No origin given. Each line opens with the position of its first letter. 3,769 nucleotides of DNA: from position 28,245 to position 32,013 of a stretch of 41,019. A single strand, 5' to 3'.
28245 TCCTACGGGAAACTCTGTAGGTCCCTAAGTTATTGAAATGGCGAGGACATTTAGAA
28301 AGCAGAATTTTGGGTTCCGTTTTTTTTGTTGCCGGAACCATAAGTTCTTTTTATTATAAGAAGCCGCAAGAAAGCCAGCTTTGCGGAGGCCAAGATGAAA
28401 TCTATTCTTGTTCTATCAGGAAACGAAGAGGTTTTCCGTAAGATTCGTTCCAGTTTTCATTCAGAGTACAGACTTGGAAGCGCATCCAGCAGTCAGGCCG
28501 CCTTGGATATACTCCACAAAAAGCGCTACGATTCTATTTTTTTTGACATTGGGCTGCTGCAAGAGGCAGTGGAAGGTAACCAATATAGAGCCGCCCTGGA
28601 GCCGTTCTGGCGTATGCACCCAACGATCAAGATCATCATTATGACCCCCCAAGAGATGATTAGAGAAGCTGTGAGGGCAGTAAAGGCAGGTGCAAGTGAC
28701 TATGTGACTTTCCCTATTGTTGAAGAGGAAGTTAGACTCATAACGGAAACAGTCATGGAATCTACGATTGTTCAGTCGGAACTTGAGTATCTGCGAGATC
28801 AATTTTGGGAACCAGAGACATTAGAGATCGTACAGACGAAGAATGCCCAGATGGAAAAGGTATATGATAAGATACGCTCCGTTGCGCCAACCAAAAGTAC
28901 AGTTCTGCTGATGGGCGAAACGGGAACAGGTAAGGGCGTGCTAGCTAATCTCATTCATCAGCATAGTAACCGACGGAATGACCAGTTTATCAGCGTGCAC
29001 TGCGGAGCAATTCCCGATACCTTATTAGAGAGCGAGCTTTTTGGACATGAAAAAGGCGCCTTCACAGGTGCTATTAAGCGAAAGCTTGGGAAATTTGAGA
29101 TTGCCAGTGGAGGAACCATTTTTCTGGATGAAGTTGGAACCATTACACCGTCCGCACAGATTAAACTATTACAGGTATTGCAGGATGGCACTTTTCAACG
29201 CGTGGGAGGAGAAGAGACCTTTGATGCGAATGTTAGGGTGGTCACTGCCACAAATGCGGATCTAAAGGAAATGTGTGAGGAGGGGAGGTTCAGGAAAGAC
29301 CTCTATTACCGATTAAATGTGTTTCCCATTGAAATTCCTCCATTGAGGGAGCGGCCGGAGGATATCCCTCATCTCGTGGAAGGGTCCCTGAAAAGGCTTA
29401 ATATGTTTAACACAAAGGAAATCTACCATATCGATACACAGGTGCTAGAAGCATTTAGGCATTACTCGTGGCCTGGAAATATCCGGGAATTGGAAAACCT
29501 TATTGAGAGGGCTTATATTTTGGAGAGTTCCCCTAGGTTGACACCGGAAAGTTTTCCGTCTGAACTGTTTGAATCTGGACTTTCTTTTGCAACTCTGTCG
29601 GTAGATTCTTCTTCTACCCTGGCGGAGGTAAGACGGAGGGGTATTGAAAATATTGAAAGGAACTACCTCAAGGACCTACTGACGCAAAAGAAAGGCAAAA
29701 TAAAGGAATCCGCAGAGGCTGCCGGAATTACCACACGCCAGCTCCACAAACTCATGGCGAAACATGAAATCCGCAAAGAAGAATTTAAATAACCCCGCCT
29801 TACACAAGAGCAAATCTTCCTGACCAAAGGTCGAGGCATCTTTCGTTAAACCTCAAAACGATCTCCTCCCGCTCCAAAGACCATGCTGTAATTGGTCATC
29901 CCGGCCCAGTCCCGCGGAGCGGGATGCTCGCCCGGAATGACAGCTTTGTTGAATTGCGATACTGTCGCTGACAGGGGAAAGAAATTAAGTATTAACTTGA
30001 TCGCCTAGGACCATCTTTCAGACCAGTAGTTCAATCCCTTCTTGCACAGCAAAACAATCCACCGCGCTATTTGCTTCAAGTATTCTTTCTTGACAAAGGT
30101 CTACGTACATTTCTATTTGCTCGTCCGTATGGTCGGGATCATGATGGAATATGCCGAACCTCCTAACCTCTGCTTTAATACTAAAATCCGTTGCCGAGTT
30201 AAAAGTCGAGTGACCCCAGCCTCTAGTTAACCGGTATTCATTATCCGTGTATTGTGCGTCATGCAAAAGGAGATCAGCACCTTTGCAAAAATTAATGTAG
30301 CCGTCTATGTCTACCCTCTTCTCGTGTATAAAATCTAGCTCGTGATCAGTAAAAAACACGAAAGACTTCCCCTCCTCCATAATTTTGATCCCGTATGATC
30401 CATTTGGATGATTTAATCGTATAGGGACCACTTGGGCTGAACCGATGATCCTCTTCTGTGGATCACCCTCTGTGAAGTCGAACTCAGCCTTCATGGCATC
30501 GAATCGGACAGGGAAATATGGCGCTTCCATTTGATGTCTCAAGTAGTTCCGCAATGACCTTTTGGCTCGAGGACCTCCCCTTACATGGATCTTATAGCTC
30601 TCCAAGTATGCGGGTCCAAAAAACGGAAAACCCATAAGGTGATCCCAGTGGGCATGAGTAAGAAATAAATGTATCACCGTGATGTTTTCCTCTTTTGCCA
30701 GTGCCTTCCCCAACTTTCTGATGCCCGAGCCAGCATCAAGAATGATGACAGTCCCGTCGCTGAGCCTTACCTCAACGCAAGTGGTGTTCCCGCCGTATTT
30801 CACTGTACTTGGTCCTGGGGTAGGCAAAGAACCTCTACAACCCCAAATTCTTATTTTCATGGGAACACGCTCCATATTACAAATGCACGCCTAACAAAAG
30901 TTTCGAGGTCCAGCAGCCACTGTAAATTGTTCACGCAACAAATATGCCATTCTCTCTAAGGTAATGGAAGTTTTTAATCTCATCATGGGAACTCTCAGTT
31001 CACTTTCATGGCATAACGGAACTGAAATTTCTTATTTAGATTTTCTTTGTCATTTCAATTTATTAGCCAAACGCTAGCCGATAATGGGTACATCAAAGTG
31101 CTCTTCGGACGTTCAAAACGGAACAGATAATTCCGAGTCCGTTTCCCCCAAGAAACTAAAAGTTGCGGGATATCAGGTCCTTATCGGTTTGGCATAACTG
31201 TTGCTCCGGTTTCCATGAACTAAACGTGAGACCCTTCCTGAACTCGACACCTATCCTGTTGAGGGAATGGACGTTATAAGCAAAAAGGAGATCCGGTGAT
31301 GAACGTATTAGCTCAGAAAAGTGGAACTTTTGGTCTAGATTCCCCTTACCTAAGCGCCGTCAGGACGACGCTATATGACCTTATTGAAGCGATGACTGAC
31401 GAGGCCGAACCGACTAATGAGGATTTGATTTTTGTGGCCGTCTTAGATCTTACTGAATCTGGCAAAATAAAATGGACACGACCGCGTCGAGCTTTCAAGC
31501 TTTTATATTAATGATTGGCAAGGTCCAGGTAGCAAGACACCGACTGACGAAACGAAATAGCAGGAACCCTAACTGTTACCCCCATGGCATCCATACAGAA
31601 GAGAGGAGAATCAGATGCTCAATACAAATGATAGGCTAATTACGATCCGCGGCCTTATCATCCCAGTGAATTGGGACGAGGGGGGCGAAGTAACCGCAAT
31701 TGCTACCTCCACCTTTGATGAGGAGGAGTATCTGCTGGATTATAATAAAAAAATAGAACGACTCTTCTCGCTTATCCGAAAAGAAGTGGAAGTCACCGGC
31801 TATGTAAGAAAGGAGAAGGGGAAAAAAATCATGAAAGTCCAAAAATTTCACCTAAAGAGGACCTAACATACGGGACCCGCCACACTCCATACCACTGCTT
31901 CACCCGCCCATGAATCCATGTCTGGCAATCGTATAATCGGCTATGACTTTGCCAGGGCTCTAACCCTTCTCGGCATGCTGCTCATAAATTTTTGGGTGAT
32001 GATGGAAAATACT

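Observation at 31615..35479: Three paralogous small acidic proteins of an unrecognised family, expressed from the sigma-54 promoters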

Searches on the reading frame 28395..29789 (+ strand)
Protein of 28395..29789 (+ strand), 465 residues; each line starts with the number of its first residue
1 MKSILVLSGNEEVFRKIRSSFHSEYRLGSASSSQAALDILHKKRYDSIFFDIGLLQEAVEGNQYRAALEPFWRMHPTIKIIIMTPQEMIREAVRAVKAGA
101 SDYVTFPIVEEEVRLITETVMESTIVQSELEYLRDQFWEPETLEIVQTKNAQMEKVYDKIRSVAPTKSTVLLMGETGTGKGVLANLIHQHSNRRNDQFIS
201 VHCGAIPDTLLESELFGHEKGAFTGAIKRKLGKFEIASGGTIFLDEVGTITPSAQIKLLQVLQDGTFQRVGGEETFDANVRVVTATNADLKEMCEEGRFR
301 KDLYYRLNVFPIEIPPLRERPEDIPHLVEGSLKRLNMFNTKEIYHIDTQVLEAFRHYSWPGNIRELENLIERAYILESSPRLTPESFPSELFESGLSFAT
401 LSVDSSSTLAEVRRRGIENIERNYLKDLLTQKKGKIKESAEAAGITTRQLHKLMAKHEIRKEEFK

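Call 90: search_protein_families(library=pfam, proteins=[window:28395-29789:+], max_evalue=0.001)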
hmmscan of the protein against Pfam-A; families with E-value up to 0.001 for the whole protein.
window:28395-29789:+ (465 aa): 9 families
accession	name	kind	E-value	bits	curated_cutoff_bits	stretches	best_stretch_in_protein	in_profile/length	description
PF00158.32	Sigma54_activat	-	2.7e-68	229.4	20.2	1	148-313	3-168/168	Sigma-54 interaction domain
PF25601.1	AAA_lid_14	-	6.4e-22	77.6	27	1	318-394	1-77/87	AAA+ ATPase lid domain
PF14532.12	Sigma54_activ_2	-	8.5e-18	65.4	25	1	151-317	5-138/138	Sigma-54 interaction domain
PF00072.30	Response_reg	-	1.1e-10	42.1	30.2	1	12-113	9-106/111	Response regulator receiver domain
PF07728.20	AAA_5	-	3.5e-08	34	22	1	170-288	2-123/139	AAA domain (dynein-related subfamily)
PF00004.35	AAA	-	6.1e-06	27.1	21.2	1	170-291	1-115/131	ATPase family associated with various cellular activities (AAA)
PF07724.20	AAA_2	-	1.2e-05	25.8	27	1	167-298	3-135/166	AAA domain (Cdc48 subfamily)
PF01078.27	Mg_chelatase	-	2.9e-05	24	20.3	0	225-288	93-158/207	Magnesium chelatase, subunit ChlI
PF13191.12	AAA_16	-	0.00011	23.2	32.6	1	152-206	11-63/167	AAA ATPase domain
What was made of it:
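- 28395..29792 (+): Sigma-54 enhancer-binding protein: receiver + AAA+ (GAFTGA) + C-terminal HTH. Its orthologs sit next to family genes in most related loci. Pfam Sigma54_activat 229 bits and Response_reg 42 bits (call 90).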

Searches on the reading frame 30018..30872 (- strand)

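Call 90: search_protein_families(library=pfam, proteins=[window:30018-30872:-], max_evalue=0.001)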
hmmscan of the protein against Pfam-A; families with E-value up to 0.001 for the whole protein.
window:30018-30872:- (284 aa): 2 families
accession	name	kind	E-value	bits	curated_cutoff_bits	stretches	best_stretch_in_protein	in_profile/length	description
PF12706.13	Lactamase_B_2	-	3.5e-12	46.8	27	1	43-244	3-200/200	Beta-lactamase superfamily domain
PF00753.33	Lactamase_B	-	4.3e-10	40.3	22.7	1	28-156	4-129/196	Metallo-beta-lactamase superfamily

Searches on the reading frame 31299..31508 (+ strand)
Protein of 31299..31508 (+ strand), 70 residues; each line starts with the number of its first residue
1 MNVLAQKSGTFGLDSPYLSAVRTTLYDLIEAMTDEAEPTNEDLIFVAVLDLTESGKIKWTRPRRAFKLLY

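Call 58: search_protein_families(library=pfam, proteins=[window:31299-31508:+], max_evalue=1)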
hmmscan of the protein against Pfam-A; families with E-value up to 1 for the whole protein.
window:31299-31508:+ (70 aa): 1 family
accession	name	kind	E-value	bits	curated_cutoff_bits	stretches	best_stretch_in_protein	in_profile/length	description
PF07119.17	DUF1375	-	0.02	15.6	20.3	1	19-54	5-39/51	Protein of unknown function (DUF1375)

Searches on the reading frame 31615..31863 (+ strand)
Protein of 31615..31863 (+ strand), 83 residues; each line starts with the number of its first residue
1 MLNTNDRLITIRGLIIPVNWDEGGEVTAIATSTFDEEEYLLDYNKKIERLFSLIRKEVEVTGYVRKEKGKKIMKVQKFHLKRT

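Call 6: search_protein_families(library=pfam, proteins=[window:31615-31863:+], max_evalue=10)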
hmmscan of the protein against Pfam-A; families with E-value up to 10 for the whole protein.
window:31615-31863:+ (83 aa): 3 families
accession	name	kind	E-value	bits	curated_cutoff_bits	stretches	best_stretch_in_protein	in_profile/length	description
PF19176.5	DUF5858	-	0.045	14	27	1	40-60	27-47/61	Family of unknown function (DUF5858)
PF14849.12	YidC_periplas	-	0.062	13.7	24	1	14-49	88-123/283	YidC periplasmic domain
PF23264.1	DUF7073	-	0.063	13.9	27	1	36-77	50-88/95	Domain of unknown function (DUF7073)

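Call 7: search_protein_families(library=ncbifam, proteins=[window:31615-31863:+], max_evalue=10)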
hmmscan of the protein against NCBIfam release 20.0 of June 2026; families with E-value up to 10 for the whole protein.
window:31615-31863:+ (83 aa): 1 family
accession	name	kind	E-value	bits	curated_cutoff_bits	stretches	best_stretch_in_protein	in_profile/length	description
NF033717.2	HPDL_rSAM_activ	equivalog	0.035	13.4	420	1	19-78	127-184/311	4-hydroxyphenylacetate decarboxylase activase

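Call 8: find_homologous_proteins(query=A1, max_evalue=0.001)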
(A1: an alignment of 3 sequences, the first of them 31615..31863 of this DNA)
Query A1 (3 sequences) (83 aa, profile of the alignment): 78 proteins with E <= 0.001 among 148 candidates.
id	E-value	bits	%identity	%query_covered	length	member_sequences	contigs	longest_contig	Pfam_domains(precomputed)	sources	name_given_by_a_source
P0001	8.2e-41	155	41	89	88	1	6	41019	-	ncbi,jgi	ncbi:MAG: hypothetical protein PVJ69_00175 [Desulfobacteraceae bacterium]|jgi:hypothetical protein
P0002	1.4e-40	155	43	89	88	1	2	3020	-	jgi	jgi:hypothetical protein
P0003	3.8e-39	150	42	89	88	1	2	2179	-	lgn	-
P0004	7.9e-39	149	45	89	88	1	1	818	-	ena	-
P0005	1.5e-37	145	42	89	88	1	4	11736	-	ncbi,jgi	ncbi:MAG: hypothetical protein PVH99_12000 [Desulfobacteraceae bacterium]|jgi:hypothetical protein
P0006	6.6e-37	143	42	95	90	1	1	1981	-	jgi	jgi:hypothetical protein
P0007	2.9e-36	141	42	89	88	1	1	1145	-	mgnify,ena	mgnify:CR=1 FL=1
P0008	3.5e-36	141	42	89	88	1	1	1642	-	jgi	jgi:hypothetical protein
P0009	5.8e-36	140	41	95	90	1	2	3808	-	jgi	jgi:hypothetical protein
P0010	2.7e-35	138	41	89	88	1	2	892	-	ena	-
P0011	7.1e-35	136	37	87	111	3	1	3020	-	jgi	jgi:hypothetical protein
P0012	1.5e-34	135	38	89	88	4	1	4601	-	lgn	-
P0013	1.8e-34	135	40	96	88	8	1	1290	-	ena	-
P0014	2.6e-34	135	40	96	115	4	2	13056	-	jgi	jgi:hypothetical protein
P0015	3.1e-34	134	38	96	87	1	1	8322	-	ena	-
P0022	2.5e-33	131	35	96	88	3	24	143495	-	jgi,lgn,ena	jgi:hypothetical protein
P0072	7.1e-20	88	35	69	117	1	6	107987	-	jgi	jgi:hypothetical protein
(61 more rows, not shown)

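Call 9: search_solved_structures(query=A1, max_evalue=10)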
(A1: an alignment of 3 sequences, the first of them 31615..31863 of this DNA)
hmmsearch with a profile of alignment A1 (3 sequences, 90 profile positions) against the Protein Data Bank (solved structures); distinct sequences matched with E-value up to 10: 17.
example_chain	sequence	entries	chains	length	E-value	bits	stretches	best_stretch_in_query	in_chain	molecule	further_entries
5d00_A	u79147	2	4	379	0.12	15.3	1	22-69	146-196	N-acetyl-alpha-D-glucosaminyl L-malate synthase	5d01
6flo_A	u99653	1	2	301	0.12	15.3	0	24-63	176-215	Protein kinase A regulatory subunit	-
6h4g_A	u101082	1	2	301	0.14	15.1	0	24-63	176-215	Protein kinase A regulatory subunit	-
5nko_A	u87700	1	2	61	0.23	14.4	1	30-71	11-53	Ribosome hibernation promotion factor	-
6t7o_A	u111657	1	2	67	0.24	14.4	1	30-72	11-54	Ribosome hibernation promotion factor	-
6s0x_v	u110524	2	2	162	0.52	13.3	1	30-71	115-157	Ribosome hibernation promoting factor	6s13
2jjm_A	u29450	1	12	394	0.55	13.2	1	22-60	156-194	GLYCOSYL TRANSFERASE, GROUP 1 FAMILY PROTEIN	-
3mbo_A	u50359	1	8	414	0.59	13.1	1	22-60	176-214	Glycosyltransferase, group 1 family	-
2q6q_A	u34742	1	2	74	0.96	12.4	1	37-82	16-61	Spindle pole body component SPC42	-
1xrq_A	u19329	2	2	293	1.3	12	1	7-34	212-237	Proline iminopeptidase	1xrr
1xqv_A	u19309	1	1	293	1.4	11.9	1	7-34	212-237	Proline iminopeptidase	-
1xrl_A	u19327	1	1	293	1.4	11.9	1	7-34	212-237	Proline iminopeptidase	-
1mt3_A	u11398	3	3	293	1.4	11.9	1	7-34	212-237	Proline iminopeptidase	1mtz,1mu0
1xqw_A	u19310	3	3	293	1.4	11.9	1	7-34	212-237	Proline iminopeptidase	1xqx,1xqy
1yal_A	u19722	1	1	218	1.4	11.8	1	24-47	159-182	CHYMOPAPAIN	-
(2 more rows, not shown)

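Call 21: find_encoding_contigs(protein=P0022, flank=8000, max_places=3)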
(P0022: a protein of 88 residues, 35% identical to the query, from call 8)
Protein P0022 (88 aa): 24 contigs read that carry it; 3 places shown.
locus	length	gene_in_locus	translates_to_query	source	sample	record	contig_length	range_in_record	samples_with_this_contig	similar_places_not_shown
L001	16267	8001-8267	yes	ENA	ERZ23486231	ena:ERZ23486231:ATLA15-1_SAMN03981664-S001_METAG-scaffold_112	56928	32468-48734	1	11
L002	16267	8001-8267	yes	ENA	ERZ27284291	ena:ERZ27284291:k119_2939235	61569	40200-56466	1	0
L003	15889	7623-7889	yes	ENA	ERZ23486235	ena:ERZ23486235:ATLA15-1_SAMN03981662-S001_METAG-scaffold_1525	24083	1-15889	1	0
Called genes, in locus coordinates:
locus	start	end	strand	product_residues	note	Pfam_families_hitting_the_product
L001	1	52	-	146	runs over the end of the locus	PF01475:FUR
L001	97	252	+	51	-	-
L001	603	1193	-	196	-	PF00939:Na_sulph_symp, PF03600:CitMHS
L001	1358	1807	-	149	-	PF00011:HSP20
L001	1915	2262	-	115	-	-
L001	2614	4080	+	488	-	PF00072:Response_reg, PF00158:Sigma54_activat, PF13191:AAA_16 (faint), PF14532:Sigma54_activ_2, PF00004:AAA (weak), PF07724:AAA_2 (weak), PF07728:AAA_5, PF25601:AAA_lid_14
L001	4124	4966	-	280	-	PF00753:Lactamase_B, PF12706:Lactamase_B_2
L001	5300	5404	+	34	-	-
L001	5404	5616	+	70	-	-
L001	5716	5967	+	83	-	-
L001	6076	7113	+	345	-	PF07786:HGSNAT_cat, PF04235:DUF418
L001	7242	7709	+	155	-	PF00582:Usp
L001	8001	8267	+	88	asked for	-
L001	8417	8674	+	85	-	-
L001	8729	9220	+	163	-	PF21157:DksA_N, PF01258:zf-dskA_traR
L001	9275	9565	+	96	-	PF00166:Cpn10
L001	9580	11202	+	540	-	PF00118:Cpn60_TCP1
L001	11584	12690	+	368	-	PF00291:PALP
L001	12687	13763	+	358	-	PF17396:DUF1611_N, PF07755:DUF1611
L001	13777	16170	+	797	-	PF02633:Creatininase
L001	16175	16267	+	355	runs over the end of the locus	PF02746:MR_MLE_N, PF13378:MR_MLE_C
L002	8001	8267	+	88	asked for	-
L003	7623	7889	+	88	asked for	-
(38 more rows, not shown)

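Call 22: find_encoding_contigs(protein=P0072, flank=8000, max_places=2)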
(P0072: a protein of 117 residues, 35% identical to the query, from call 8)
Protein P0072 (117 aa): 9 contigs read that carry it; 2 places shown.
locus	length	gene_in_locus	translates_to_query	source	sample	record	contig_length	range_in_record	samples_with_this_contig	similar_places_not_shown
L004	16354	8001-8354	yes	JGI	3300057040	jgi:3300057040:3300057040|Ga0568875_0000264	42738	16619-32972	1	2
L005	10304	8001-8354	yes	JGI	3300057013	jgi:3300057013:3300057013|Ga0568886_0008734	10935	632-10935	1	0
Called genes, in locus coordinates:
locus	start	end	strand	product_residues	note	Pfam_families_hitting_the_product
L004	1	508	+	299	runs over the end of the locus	PF00924:MS_channel_2nd, PF21082:MS_channel_3rd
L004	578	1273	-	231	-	PF05013:FGase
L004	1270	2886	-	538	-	PF01019:G_glu_transpept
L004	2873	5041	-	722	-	PF02655:ATP-grasp_3, PF03133:TTL (faint), PF07478:Dala_Dala_lig_C, PF13535:ATP-grasp_4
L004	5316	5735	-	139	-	PF00582:Usp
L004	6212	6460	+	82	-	-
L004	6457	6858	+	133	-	PF01769:MgtE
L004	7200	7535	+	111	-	PF19135:DUF5818 (faint)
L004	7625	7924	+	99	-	-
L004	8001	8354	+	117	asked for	-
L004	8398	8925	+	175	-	PF21157:DksA_N, PF01258:zf-dskA_traR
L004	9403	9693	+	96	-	PF00166:Cpn10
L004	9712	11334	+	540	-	PF00118:Cpn60_TCP1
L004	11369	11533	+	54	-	PF09723:Zn_ribbon_8, PF25206:DUF7836 (weak)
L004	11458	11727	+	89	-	-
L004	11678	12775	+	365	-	PF00291:PALP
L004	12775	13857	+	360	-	PF17396:DUF1611_N, PF07755:DUF1611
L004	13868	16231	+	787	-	PF02633:Creatininase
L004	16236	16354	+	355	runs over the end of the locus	PF02746:MR_MLE_N, PF13378:MR_MLE_C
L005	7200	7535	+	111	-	PF19135:DUF5818 (faint)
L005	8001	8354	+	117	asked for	-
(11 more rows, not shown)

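Call 58: search_protein_families(library=pfam, proteins=[L001:1915-2259:-, L004:7200-7532:+], max_evalue=1)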
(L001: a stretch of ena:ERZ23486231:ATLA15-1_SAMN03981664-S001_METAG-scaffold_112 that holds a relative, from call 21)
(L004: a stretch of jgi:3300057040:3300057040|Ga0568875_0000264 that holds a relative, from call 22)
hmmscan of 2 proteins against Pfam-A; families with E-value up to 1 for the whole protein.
L001:1915-2259:- (114 aa): 2 families
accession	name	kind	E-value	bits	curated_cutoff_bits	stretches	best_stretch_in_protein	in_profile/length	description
PF02783.20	MCR_beta_N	-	0.026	14.6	22.2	1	32-83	55-108/182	Methyl-coenzyme M reductase beta subunit, N-terminal domain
PF25309.1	ELLD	-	0.047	14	27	1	44-110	85-151/175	Endolysin-like domain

L004:7200-7532:+ (111 aa): 3 families
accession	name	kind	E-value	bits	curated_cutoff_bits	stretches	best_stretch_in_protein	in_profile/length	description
PF19135.5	DUF5818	-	1.6e-05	24.8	27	1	40-84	10-50/57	Protein of unknown function (DUF5818)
PF08239.17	SH3_3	-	0.058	14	27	1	29-49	23-44/54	Bacterial SH3 domain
PF23896.1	DUF7244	-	0.18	12.3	27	1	36-57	17-38/57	Domain of unknown function (DUF7244)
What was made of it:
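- Closest known: Pfam DUF5818. Different: The DUF5818-like relatives examined here are exported, and even they score just under the gathering cutoff (24.8 against 27 bits, call 58).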

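Call 62: search_protein_families(library=ncbifam, proteins=[L004:7200-7532:+], max_evalue=1)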
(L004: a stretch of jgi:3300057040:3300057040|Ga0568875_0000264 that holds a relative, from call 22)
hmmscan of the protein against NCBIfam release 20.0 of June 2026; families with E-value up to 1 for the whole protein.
L004:7200-7532:+ (111 aa): 0 families

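Call 81: find_homologous_proteins(query=L004:7200-7532:+, max_evalue=0.001)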
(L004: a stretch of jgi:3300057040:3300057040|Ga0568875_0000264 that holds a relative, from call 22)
Query L004:7200-7532:+ (111 aa): 26 proteins with E <= 0.001 among 29 candidates.
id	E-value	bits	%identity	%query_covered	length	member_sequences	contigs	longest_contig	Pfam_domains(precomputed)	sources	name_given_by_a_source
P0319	1.3e-65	236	100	100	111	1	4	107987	PF19135.6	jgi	jgi:hypothetical protein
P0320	8.6e-54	198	87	100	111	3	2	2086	-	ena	-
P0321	1.2e-41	159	74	88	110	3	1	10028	-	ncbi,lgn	-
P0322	1.7e-41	159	77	88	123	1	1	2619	-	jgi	jgi:hypothetical protein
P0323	1.2e-40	156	72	95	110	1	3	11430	-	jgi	jgi:hypothetical protein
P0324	5.4e-40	154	73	88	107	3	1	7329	PF19135.6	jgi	jgi:hypothetical protein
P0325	1.0e-39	153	74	88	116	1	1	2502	-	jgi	jgi:hypothetical protein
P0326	1.2e-39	153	76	88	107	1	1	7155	-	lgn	-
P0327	1.4e-39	152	69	99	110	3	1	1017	-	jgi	jgi:hypothetical protein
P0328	2.4e-39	152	74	88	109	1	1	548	-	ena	-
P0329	4.4e-39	151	72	87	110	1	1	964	-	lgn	-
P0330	8.1e-39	150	69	98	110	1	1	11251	-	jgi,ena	-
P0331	1.3e-38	149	70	88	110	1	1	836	-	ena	-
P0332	1.3e-38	149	72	88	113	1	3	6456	-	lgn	-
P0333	1.5e-38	149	76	88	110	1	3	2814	-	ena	-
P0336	1.1e-37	146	72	89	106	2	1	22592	PF19135.6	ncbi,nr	ncbi:MAG: hypothetical protein JW896_06495 [Deltaproteobacteria bacterium]|nr:hypothetical protein [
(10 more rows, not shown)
